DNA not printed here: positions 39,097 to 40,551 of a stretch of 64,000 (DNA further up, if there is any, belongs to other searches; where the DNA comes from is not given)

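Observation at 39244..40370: IleRS-like protein carries a ~375-aa C-terminal extension: two (HhH)2 modules plus a DUF835 (KaiC-derived) domain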

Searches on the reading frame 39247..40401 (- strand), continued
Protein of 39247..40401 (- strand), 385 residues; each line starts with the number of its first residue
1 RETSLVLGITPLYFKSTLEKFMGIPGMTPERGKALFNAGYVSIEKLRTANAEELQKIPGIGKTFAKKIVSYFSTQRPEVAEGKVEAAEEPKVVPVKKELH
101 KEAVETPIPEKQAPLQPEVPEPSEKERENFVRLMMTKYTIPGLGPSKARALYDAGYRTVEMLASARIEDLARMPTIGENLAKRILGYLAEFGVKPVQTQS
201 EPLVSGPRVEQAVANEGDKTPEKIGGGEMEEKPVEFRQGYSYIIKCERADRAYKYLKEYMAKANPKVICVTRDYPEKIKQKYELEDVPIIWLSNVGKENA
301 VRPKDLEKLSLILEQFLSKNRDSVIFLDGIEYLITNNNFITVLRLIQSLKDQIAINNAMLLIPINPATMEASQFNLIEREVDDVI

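Call 34: predict_structure(alignment_id=A1)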
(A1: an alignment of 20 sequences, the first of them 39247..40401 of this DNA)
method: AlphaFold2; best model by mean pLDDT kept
length: 385 residues; sequences in the alignment: 20
mean_pLDDT: 82.6   pTM: 0.45
mean pLDDT of the five models: 82.6, 81.7, 81.2, 81.2, 80.7
residues with pLDDT >= 90: 270; 70-90: 29; 50-70: 12; < 50: 74
segments of 3 or more residues with pLDDT < 50: 77-93, 95-118, 199-230
pLDDT, mean of each block of 10 residues (from residue 1): 65 92 96 96 95 97 97 68 34 41 40 48 91 94 96 96 96 95 95 71 39 35 35 85 95 95 96 96 95 88 95 97 97 96 97 97 95 96 96
secondary structure, 60 per line:
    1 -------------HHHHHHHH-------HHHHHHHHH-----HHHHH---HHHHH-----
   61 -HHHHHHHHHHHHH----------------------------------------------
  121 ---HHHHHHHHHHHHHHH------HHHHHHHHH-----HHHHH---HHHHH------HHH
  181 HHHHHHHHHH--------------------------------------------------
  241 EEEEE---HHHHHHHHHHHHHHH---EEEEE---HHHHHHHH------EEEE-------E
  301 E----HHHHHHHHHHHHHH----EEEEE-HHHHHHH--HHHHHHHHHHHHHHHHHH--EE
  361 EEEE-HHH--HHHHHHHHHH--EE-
elements in order: H14-21 H29-37 H43-47 H51-55 H62-74 H124-138 H145-153 H159-163 H167-171 H178-190 E241-245 H249-263 E267-271 H275-282 E289-292 H306-319 E324-328 H330-336 H339-356 E359-364 H371-380

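Call 38: fold_search(model_id=the predicted structure, library=pdb)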
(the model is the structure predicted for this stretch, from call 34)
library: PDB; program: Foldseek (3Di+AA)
matches with E <= 10: 1584; with E <= 0.001: 80
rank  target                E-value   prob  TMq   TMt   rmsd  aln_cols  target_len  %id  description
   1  9q23_G                1.7e-06  1.00  0.31  0.37  19.8       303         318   14  DX2-CX3-RAD51 structure in the intermediate state (released 2026-03-04)
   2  9q25_G                7.9e-06  1.00  0.31  0.38  18.7       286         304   14  DX2-CX3-RAD51 in the closed state (released 2026-03-04)
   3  5nwl_B                7.9e-06  1.00  0.30  0.38  19.8       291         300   13  Crystal structure of a human RAD51-ATP filament. (released 2018-03-07)
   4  9svx_E                7.9e-06  1.00  0.25  0.30  15.3       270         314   13  XRCC3-RAD51C-RAD51D-XRCC2 (XRCC3 complex) capping a RAD51 filament on single stranded DNA (released 2025-11-26)
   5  5nwl_F                8.8e-06  1.00  0.31  0.38  19.7       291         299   13  Crystal structure of a human RAD51-ATP filament. (released 2018-03-07)
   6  9q29_G                1.1e-05  1.00  0.31  0.38  19.1       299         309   13  DX2-CX3 structure capping RAD51 filament (released 2026-03-04)
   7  5nwl_A                1.1e-05  1.00  0.31  0.39  19.6       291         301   13  Crystal structure of a human RAD51-ATP filament. (released 2018-03-07)
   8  5nwl_H                1.3e-05  1.00  0.28  0.35  19.5       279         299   13  Crystal structure of a human RAD51-ATP filament. (released 2018-03-07)
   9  9omy_B                1.7e-05  1.00  0.31  0.37  19.3       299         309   15  Cryo-EM structure of an octameric RAD51-XRCC3-RAD51C (RAD51-X3C) complex (released 2026-04-01)
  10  9e6l_B                2.8e-05  1.00  0.30  0.35  20.5       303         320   12  Cryo-EM structure of yeast Rad51 nucleoprotein filament bound to Rad54peptide (released 2025-01-22)
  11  9q28_I                3.5e-05  1.00  0.29  0.39  17.3       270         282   14  DX2-CX3-RAD51 in the active state (released 2026-03-04)
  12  9zzr_F                3.9e-05  1.00  0.28  0.33  16.1       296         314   14  Cryo-EM Structure of a RAD51 filament bound by ssDNA and the XRCC3-RAD51C-RAD51D-XRCC2 paralog complex (released 2026-04-01)
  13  9njk_E                4.3e-05  1.00  0.29  0.36  18.8       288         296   12  The Cryo-EM structure of the yeast Rad51-ssDNA nucleoprotein filament ADP bound state (released 2025-03-19)
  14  9ui4_C                4.3e-05  1.00  0.27  0.33  19.8       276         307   14  Rad51 presynaptic complex (released 2025-09-10)
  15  9omz_B                4.3e-05  1.00  0.28  0.33  18.3       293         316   15  Cryo-EM structure of a pentameric RAD51-XRCC3-RAD51C-RAD51D-XRCC2 (51-X3CDX2) complex. (released 2026-04-01)
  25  4yds                  1.5e-04  1.00  0.31  0.49   3.9       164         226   15  FlaH from Sulfolobus acidocaldarius with ATP and Mg-Ion (released 2015-11-11)
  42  2ekd_F                2.6e-04  1.00  0.30  0.53   4.7       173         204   14  Structural study of Project ID PH0250 from Pyrococcus horikoshii OT3 (released 2007-09-25)
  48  5jwr_A                4.0e-04  1.00  0.31  0.49   4.9       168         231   16  Crystal structure of foldswitch-stabilized KaiB in complex with the N-terminal CI domain of KaiC and a dimer of KaiA C (released 2017-03-29)
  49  4tlb_E                4.0e-04  1.00  0.31  0.48   3.8       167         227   14  Crystal structure of N-terminal C1 domain of KaiC (released 2015-07-01)
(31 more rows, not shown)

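Call 44: search_protein_families(library=pfam, proteins=[L039:2911-6969:+, L007:2881-7170:+, L044:2845-7020:+, L004:6001-7833:+], max_evalue=0.001)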
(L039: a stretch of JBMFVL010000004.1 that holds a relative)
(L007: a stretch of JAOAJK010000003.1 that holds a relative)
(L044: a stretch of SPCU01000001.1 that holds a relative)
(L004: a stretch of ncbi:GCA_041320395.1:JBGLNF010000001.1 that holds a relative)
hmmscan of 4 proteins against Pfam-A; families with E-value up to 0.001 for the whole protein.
L039:2911-6969:+ (1353 aa): 8 families
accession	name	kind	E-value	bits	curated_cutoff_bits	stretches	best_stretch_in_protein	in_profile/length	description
PF05763.18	DUF835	-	1.4e-32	112.8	33.1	1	1217-1348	3-135/136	Protein of unknown function (DUF835)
PF08264.19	Anticodon_1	-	9.5e-22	77.9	25.1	1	678-823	1-145/148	Anticodon-binding domain of tRNA ligase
PF00133.28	tRNA-synt_1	-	3.8e-13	49.4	22.7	1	48-619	33-404/414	tRNA synthetases class I (I, L, M and V)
PF14520.12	HHH_5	-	1.1e-11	45.5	27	1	1049-1100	2-53/57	Helix-hairpin-helix domain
PF19302.4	DUF5915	-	1.1e-10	41.9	27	1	845-1037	4-190/195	Domain of unknown function (DUF5915)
PF00633.29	HHH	-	7.6e-09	35.4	24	1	1072-1101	1-30/30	Helix-hairpin-helix motif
PF12826.13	HHH_2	-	9.1e-07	29.4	27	1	1052-1104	6-57/64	Helix-hairpin-helix motif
PF12836.13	HHH_3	-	0.00057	20.4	27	0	1077-1101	9-33/65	Helix-hairpin-helix motif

L007:2881-7170:+ (1430 aa): 12 families
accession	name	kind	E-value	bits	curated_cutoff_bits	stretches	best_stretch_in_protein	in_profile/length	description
PF00133.28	tRNA-synt_1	-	6.3e-106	355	22.7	1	17-636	1-411/414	tRNA synthetases class I (I, L, M and V)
PF05763.18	DUF835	-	5.5e-36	123.8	33.1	1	1299-1425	9-135/136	Protein of unknown function (DUF835)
PF08264.19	Anticodon_1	-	2e-30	106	25.1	1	687-834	1-146/148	Anticodon-binding domain of tRNA ligase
PF14520.12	HHH_5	-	4.6e-26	91.5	27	2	1184-1233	6-55/57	Helix-hairpin-helix domain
PF09334.17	tRNA-synt_1g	-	8.3e-18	64.7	20.1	1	48-98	8-58/391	tRNA synthetases class I (M)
PF12826.13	HHH_2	-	5.5e-15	55.7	27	2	1063-1115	7-58/64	Helix-hairpin-helix motif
PF19302.4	DUF5915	-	1.6e-12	47.8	27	1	856-1033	5-176/195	Domain of unknown function (DUF5915)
PF00633.29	HHH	-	2.4e-11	43.3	24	1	1082-1111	1-30/30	Helix-hairpin-helix motif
PF10391.15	DNA_pol_lambd_f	-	2.1e-09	37.5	29.8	1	1184-1222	5-43/51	Fingers domain of DNA polymerase lambda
PF12836.13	HHH_3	-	4.2e-09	36.8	27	1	1087-1111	9-33/65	Helix-hairpin-helix motif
PF11731.14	Cdd1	-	6.4e-05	23.5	25.5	0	1184-1215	10-41/86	Pathogenicity locus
PF25453.1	DUF7898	-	0.00094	20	27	0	1192-1217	16-41/80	Domain of unknown function (DUF7898)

L044:2845-7020:+ (1392 aa): 11 families
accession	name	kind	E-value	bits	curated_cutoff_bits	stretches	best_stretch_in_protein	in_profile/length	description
PF00133.28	tRNA-synt_1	-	1.5e-129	432.9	22.7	1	24-641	2-409/414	tRNA synthetases class I (I, L, M and V)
PF05763.18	DUF835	-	9.7e-35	119.8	33.1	1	1258-1387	5-135/136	Protein of unknown function (DUF835)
PF08264.19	Anticodon_1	-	6.9e-32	110.8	25.1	1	694-842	1-146/148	Anticodon-binding domain of tRNA ligase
PF09334.17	tRNA-synt_1g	-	4.7e-26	91.9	20.1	2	530-653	244-374/391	tRNA synthetases class I (M)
PF19302.4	DUF5915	-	8.2e-21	74.9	27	1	859-1056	1-193/195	Domain of unknown function (DUF5915)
PF14520.12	HHH_5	-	5.6e-16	59.2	27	1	1144-1196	3-55/57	Helix-hairpin-helix domain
PF03118.21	RNA_pol_A_CTD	-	5e-06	26.6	23.8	0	1159-1196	28-65/67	Bacterial RNA polymerase, alpha chain C terminal domain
PF01921.24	tRNA-synt_1f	-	4.8e-05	22.9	27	1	588-652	266-327/360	tRNA synthetases class I (K)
PF00633.29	HHH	-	7.8e-05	22.8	24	0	1166-1195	1-30/30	Helix-hairpin-helix motif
PF01406.26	tRNA-synt_1e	-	0.00034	20.5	27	0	585-636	233-283/301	tRNA synthetases class I (C) catalytic domain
PF13248.11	Zn_ribbon_3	-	0.00097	19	27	1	1206-1226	4-24/26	zinc-ribbon domain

L004:6001-7833:+ (611 aa): 6 families
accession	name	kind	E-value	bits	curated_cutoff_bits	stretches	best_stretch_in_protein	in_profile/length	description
PF05763.18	DUF835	-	2.2e-35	121.8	33.1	1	473-604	4-135/136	Protein of unknown function (DUF835)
PF19302.4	DUF5915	-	1.3e-18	67.7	27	1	94-282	9-192/195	Domain of unknown function (DUF5915)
PF14520.12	HHH_5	-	2.7e-15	57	27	2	399-438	16-55/57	Helix-hairpin-helix domain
PF08264.19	Anticodon_1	-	1.1e-07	32.3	25.1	1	1-68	78-145/148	Anticodon-binding domain of tRNA ligase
PF00633.29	HHH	-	4.6e-06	26.7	24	0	413-434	6-27/30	Helix-hairpin-helix motif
PF12826.13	HHH_2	-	4.7e-05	23.9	27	0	304-347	15-57/64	Helix-hairpin-helix motif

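Call 52: search_protein_representatives(protein=window:39247-40401:-)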
Query: 385 residues. Proteins with E-value up to 0.001 (for the whole library): 2859; up to 1e-10: 1510; up to 1e-30: 83. The best 150 are listed.
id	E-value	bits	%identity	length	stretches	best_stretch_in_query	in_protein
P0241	1.2e-155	534.7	71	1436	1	3-385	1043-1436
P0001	2.4e-81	290.3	46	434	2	220-385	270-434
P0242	3.5e-65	237.1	39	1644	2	24-384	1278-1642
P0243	3.7e-62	227.2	52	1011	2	229-383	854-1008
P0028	1.9e-61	224.9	44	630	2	140-382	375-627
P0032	1.0e-60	222.5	40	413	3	235-383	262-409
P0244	1.9e-60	221.6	42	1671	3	74-385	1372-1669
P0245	4.1e-60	220.5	40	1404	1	3-384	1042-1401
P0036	6.8e-60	219.8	48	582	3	221-385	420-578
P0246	1.9e-59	218.3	48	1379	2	222-385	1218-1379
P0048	3.8e-56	207.4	44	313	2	235-375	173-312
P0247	5.0e-56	207.0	40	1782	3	183-385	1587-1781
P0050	5.8e-56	206.8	45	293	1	109-383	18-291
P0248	4.1e-54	200.7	49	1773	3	217-385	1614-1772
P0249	4.8e-54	200.5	42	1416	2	126-385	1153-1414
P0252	2.7e-50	188.2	45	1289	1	138-383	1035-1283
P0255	4.4e-49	184.2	35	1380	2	125-385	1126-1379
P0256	1.6e-48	182.3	40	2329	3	99-385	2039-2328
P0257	9.8e-47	176.5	42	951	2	218-385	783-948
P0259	5.0e-45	170.9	50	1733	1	228-384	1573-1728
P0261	1.4e-44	169.4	36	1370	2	132-385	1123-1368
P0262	2.7e-43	165.1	44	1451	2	233-385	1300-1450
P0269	3.6e-41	158.2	38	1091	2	201-385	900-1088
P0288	2.1e-34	135.9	36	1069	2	235-381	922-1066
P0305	2.5e-31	125.8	46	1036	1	236-385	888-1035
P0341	1.3e-28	116.9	38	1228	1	209-385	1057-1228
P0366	1.2e-26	110.3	35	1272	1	228-370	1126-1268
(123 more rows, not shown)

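Call 53: search_protein_families(library=pfam, proteins=[P0242, P0244, P0247, P0248, P0256], max_evalue=0.00001)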
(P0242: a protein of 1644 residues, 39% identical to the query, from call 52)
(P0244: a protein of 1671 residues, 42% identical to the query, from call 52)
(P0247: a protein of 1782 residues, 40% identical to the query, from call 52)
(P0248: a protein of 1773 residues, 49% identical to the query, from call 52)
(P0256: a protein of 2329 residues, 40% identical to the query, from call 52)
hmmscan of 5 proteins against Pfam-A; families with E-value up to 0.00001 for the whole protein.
P0242 (1644 aa): 8 families
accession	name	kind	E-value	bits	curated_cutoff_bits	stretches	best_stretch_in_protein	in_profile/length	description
PF00133.28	tRNA-synt_1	-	3.6e-107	359.1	22.7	1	18-639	3-411/414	tRNA synthetases class I (I, L, M and V)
PF05763.18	DUF835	-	3.5e-31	108.2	33.1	1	1512-1638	8-135/136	Protein of unknown function (DUF835)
PF08264.19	Anticodon_1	-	7.4e-29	101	25.1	1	689-835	1-145/148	Anticodon-binding domain of tRNA ligase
PF19302.4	DUF5915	-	9.5e-22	77.9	27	1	854-1050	1-192/195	Domain of unknown function (DUF5915)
PF09334.17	tRNA-synt_1g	-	2.2e-20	73.2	20.1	2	47-194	8-136/391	tRNA synthetases class I (M)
PF14520.12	HHH_5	-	1.4e-12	48.3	27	0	1282-1326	11-55/57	Helix-hairpin-helix domain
PF12826.13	HHH_2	-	3.3e-07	30.8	27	0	1282-1330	12-59/64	Helix-hairpin-helix motif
PF14559.12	TPR_19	-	1.4e-06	29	25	1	1377-1431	11-65/68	Tetratricopeptide repeat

P0244 (1671 aa): 8 families
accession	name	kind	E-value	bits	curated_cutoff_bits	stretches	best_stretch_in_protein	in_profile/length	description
PF00133.28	tRNA-synt_1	-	4.9e-88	296.1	22.7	1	22-634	5-405/414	tRNA synthetases class I (I, L, M and V)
PF08264.19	Anticodon_1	-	9.1e-33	113.7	25.1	1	692-836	1-143/148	Anticodon-binding domain of tRNA ligase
PF05763.18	DUF835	-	1.1e-32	113.1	33.1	1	1545-1664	15-135/136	Protein of unknown function (DUF835)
PF14520.12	HHH_5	-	5.6e-19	68.8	27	2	1275-1317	10-52/57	Helix-hairpin-helix domain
PF19302.4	DUF5915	-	1.4e-14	54.5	27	1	879-1057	21-193/195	Domain of unknown function (DUF5915)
PF09334.17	tRNA-synt_1g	-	1.5e-08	34.3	20.1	0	48-99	7-58/391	tRNA synthetases class I (M)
PF12826.13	HHH_2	-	2.7e-07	31.1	27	0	1279-1323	15-58/64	Helix-hairpin-helix motif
PF00633.29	HHH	-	4.4e-06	26.7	24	0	1290-1317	1-28/30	Helix-hairpin-helix motif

P0247 (1782 aa): 8 families
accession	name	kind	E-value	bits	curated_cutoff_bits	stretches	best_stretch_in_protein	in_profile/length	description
PF00133.28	tRNA-synt_1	-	5.4e-84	282.8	22.7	1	5-579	2-367/414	tRNA synthetases class I (I, L, M and V)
PF05763.18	DUF835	-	9.7e-32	110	33.1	1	1649-1776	7-135/136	Protein of unknown function (DUF835)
PF08264.19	Anticodon_1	-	1.4e-29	103.3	25.1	1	667-812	1-146/148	Anticodon-binding domain of tRNA ligase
PF19302.4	DUF5915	-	7e-22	78.4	27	1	837-1026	8-192/195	Domain of unknown function (DUF5915)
PF14520.12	HHH_5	-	4.2e-14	53.2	27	0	1442-1486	11-55/57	Helix-hairpin-helix domain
PF09334.17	tRNA-synt_1g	-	9.7e-12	44.8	20.1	0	36-182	9-136/391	tRNA synthetases class I (M)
PF14559.12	TPR_19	-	8.4e-06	26.5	25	1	1540-1595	13-68/68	Tetratricopeptide repeat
PF12826.13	HHH_2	-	8.5e-06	26.3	27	0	1453-1488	22-57/64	Helix-hairpin-helix motif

P0248 (1773 aa): 7 families
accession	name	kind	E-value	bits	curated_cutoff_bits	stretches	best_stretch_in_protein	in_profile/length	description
PF00133.28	tRNA-synt_1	-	3.5e-95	319.6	22.7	1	19-632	2-403/414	tRNA synthetases class I (I, L, M and V)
PF05763.18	DUF835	-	2.6e-35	121.6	33.1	1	1637-1767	5-135/136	Protein of unknown function (DUF835)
PF08264.19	Anticodon_1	-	2.1e-28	99.5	25.1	1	691-838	1-146/148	Anticodon-binding domain of tRNA ligase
PF19302.4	DUF5915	-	1.1e-19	71.1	27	1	857-1053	2-192/195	Domain of unknown function (DUF5915)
PF14520.12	HHH_5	-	1.6e-17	64.1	27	2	1378-1416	14-52/57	Helix-hairpin-helix domain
PF09334.17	tRNA-synt_1g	-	3.5e-12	46.2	20.1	0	48-194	7-134/391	tRNA synthetases class I (M)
PF00633.29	HHH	-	3.5e-07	30.2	24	0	1391-1417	3-29/30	Helix-hairpin-helix motif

P0256 (2329 aa): 6 families
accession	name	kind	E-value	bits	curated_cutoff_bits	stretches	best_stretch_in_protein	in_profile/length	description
PF00133.28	tRNA-synt_1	-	1.2e-88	298.1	22.7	1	14-624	3-408/414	tRNA synthetases class I (I, L, M and V)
PF05763.18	DUF835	-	9e-35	119.9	33.1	1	2194-2323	5-135/136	Protein of unknown function (DUF835)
PF08264.19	Anticodon_1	-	1.4e-27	96.8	25.1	1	678-823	1-144/148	Anticodon-binding domain of tRNA ligase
PF19302.4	DUF5915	-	4.1e-26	92.2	27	1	844-1041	2-193/195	Domain of unknown function (DUF5915)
PF14520.12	HHH_5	-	1.9e-14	54.3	27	1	1424-1465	14-55/57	Helix-hairpin-helix domain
PF09334.17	tRNA-synt_1g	-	2e-10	40.4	20.1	0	43-187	8-149/391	tRNA synthetases class I (M)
